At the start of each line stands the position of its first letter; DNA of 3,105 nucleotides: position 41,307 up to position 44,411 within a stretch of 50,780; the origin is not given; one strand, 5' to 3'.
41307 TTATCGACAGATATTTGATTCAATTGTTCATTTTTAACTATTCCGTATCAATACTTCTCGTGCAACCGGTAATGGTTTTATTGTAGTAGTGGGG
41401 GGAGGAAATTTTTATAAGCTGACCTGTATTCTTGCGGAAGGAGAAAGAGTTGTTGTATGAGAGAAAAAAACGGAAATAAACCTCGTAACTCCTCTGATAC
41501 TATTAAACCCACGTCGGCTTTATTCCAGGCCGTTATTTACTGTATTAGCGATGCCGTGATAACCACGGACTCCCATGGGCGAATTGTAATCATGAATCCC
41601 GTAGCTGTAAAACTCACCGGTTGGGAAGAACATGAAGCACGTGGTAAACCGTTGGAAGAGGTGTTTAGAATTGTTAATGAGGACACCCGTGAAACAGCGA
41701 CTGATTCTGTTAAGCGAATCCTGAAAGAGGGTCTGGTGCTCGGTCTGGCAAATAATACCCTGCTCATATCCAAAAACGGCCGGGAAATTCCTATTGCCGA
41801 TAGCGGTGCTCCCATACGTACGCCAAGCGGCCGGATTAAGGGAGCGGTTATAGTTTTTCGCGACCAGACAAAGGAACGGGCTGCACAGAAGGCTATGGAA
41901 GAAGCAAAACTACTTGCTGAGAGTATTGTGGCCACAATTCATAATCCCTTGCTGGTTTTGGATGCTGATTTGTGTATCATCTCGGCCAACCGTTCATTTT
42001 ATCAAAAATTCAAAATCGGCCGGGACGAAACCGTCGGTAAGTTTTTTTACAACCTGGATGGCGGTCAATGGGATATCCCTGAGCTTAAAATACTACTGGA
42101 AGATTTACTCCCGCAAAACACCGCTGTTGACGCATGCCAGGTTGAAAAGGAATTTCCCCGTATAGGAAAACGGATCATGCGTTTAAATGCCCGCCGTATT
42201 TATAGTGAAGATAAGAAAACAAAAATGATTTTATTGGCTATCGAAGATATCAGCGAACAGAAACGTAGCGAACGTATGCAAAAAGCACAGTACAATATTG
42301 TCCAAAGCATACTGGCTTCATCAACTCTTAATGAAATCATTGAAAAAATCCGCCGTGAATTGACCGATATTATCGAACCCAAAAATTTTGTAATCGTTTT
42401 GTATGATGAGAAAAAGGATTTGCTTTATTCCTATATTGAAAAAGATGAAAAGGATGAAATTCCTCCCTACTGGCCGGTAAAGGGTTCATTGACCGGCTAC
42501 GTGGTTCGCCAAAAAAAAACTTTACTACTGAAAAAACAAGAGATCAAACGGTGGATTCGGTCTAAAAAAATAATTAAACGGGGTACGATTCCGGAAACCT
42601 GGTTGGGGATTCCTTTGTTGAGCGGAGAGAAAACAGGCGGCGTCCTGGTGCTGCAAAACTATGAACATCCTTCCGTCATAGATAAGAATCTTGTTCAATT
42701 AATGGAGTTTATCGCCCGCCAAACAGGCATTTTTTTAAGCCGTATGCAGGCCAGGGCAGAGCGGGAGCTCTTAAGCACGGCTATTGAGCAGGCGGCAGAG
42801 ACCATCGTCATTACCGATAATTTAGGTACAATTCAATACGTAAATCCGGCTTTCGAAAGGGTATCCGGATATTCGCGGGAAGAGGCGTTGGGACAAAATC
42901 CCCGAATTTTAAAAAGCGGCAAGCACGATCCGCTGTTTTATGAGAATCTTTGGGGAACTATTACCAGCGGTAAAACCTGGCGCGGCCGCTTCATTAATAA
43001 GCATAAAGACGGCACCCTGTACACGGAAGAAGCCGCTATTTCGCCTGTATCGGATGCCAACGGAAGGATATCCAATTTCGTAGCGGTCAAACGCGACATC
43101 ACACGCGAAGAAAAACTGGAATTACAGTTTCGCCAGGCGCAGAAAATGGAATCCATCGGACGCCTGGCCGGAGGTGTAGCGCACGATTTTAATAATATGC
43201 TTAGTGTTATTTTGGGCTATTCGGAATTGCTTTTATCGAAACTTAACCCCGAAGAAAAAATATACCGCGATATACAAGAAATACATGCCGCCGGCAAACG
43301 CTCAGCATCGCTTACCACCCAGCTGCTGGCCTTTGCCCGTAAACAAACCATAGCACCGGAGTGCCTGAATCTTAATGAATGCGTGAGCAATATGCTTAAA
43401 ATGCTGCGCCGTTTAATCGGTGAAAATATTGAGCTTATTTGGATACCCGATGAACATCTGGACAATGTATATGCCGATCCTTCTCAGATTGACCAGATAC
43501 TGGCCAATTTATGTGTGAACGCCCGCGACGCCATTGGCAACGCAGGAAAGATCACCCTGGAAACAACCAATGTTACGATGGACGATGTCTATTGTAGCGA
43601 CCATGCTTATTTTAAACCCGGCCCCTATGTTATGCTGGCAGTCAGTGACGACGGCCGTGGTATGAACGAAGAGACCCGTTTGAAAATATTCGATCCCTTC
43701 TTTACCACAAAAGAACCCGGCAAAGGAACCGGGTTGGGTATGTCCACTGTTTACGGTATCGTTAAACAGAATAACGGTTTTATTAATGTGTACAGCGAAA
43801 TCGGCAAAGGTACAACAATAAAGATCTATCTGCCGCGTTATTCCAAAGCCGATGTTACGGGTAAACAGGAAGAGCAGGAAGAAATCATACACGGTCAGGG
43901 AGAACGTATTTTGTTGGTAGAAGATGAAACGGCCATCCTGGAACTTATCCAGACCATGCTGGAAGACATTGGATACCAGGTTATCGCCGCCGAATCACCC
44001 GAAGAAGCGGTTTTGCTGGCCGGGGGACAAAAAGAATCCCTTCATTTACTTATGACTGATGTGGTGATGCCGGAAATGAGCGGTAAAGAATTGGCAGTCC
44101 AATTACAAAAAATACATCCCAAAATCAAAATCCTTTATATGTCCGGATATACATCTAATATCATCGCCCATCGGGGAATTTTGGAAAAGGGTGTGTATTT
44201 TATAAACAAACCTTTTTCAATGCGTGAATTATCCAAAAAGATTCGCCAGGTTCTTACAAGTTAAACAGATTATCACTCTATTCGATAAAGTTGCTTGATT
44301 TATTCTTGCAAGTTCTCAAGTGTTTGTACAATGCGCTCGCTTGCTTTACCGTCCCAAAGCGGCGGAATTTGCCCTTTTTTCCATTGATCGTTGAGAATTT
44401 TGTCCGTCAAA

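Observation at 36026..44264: Signalling island: two PAS/GAF hybrid kinases bracket a REC-HDOD regulator and a REC regulator with a catalytically degenerate HD-GYP-like domain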

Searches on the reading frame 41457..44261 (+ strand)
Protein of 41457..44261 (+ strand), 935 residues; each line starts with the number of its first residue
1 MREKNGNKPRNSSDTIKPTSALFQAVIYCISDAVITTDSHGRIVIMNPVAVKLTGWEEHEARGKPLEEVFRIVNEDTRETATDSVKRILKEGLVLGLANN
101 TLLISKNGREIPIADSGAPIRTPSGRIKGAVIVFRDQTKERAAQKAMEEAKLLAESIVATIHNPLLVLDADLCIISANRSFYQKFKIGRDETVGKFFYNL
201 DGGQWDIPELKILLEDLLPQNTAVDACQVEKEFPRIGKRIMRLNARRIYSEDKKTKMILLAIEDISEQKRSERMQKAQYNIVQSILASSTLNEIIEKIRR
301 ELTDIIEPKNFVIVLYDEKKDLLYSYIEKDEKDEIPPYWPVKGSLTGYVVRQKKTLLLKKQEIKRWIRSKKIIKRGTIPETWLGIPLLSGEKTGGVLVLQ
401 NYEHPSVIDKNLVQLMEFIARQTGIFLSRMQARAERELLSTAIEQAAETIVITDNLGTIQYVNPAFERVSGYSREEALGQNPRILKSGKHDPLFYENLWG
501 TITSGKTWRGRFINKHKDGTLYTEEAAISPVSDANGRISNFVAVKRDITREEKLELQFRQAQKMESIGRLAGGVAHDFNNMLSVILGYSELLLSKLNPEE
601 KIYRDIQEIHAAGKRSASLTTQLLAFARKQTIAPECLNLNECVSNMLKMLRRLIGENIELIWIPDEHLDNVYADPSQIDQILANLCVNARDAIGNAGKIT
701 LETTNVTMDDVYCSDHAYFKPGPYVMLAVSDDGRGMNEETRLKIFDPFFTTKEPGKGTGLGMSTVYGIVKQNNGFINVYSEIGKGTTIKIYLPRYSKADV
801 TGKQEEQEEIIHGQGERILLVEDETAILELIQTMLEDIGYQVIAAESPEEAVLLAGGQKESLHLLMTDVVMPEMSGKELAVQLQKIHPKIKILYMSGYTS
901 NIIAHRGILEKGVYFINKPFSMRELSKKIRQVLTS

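Call 3: search_protein_families(library=pfam, proteins=[window:41457-44261:+], max_evalue=1)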
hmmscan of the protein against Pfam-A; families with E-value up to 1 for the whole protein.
window:41457-44261:+ (935 aa): 16 families
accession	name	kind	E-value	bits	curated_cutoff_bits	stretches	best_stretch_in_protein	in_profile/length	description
PF00989.32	PAS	-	4.4e-37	127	22.6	3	438-548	2-113/113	PAS fold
PF13426.13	PAS_9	-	6.1e-36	123.3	27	3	449-549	3-102/103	PAS domain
PF08448.16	PAS_4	-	1.8e-27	96.2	23.1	3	31-141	5-109/110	PAS fold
PF02518.31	HATPase_c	-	2.7e-19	70.1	26.4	1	674-794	2-109/111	Histidine kinase-, DNA gyrase B-, and HSP90-like ATPase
PF00072.30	Response_reg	-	2.9e-19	69.7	30.2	1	818-930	1-111/111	Response regulator receiver domain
PF08447.18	PAS_3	-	2.4e-16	60.2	25.6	2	461-544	3-88/89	PAS fold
PF13188.13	PAS_8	-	3.5e-16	58.9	21.8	2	437-480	1-45/65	PAS domain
PF13185.12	GAF_2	-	9.5e-10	39.3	28.6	1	289-427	2-135/136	GAF domain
PF00512.31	HisKA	-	3e-08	34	26.9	1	568-630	3-64/66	His Kinase A (phospho-acceptor) domain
PF01590.32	GAF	-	9.2e-07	29.9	22.4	1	291-425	2-131/133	GAF domain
PF12860.13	PAS_7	-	0.0022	18.6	27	1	30-143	4-113/115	PAS fold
PF24820.1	Diguanyl_cycl_sensor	-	0.0035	17.7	28.1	1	26-64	1-39/109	Diguanylate cyclase-like sensor domain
PF13492.12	GAF_3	-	0.019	15.8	27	1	291-429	2-129/129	GAF domain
PF13596.12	PAS_10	-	0.09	13.9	22.1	0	85-136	55-104/106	PAS domain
PF06490.17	FleQ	-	0.12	13.2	22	1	817-931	1-105/108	Flagellar regulatory protein FleQ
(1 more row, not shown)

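Call 4: search_protein_families(library=ncbifam, proteins=[window:41457-44261:+], max_evalue=0.1)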
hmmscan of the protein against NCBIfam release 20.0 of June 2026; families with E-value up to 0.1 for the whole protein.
window:41457-44261:+ (935 aa): 154 families (the best 25 are shown)
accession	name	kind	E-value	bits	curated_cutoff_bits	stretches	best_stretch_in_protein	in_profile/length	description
NF046020.1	HisKinCckABruc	equivalog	7.8e-126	421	1000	2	528-933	439-867/868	cell cycle histidine kinase CckA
NF010076.0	PRK13557.1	subfamily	7.9e-125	417.3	631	1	437-934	30-534/540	histidine kinase famiy protein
NF046026.1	HisKinCckACaul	equivalog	6.7e-95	318.6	1000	1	544-934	279-677/678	cell cycle histidine kinase CckA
NF010411.0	PRK13837.1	equivalog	1.5e-89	301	647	1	534-934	417-813/828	two-component system VirA-like sensor kinase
NF008468.0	PRK11360.1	equivalog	8.5e-80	268.8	646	3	435-798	266-612/616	two-component system sensor histidine kinase AtoS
NF052573.1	HisKinEspAMyxo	equivalog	5.4e-66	223.1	1400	2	430-925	245-742/755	serine histidine kinase EspA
NF052574.1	HisKinEspCMyxo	equivalog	1.6e-62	211.8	1200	1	425-919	267-769/785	serine histidine kinase EspC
TIGR02938.1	nifL_nitrog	equivalog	1.7e-54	185.1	242.45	3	437-564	4-131/494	nitrogen fixation negative regulator NifL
TIGR00229.1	sensory_box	domain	2e-44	150.7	22.9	3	434-555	2-123/126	PAS domain S-box protein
NF046044.1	PnpS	equivalog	7.3e-39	133.9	400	3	430-793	48-390/390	two-component system histidine kinase PnpS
NF007688.0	PRK10364.1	equivalog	2.8e-38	131.9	479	1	545-795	218-452/460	two-component system sensor histidine kinase ZraS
NF047466.1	hybrid_RR_LvrB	exception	2.2e-37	129.1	500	1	553-794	138-376/377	hybrid histidine kinase/response regulator LvrB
NF007298.0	PRK09776.1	equivalog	3.8e-35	121.1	1135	2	27-147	561-680/1111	diguanylate cyclase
NF045675.1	PhdiestaseDibA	equivalog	5.7e-34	117.5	980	2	429-553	70-194/623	phosphodiesterase DibA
TIGR02956.1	TMAO_torS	equivalog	1.6e-32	112.6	676.5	1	576-934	473-821/967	TMAO reductase system sensor histidine kinase/response regulator TorS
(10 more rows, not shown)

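Call 50: search_protein_families(library=padloc, proteins=[window:41457-44261:+], max_evalue=0.001)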
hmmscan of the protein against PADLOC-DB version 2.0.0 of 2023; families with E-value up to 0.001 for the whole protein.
window:41457-44261:+ (935 aa): 0 families
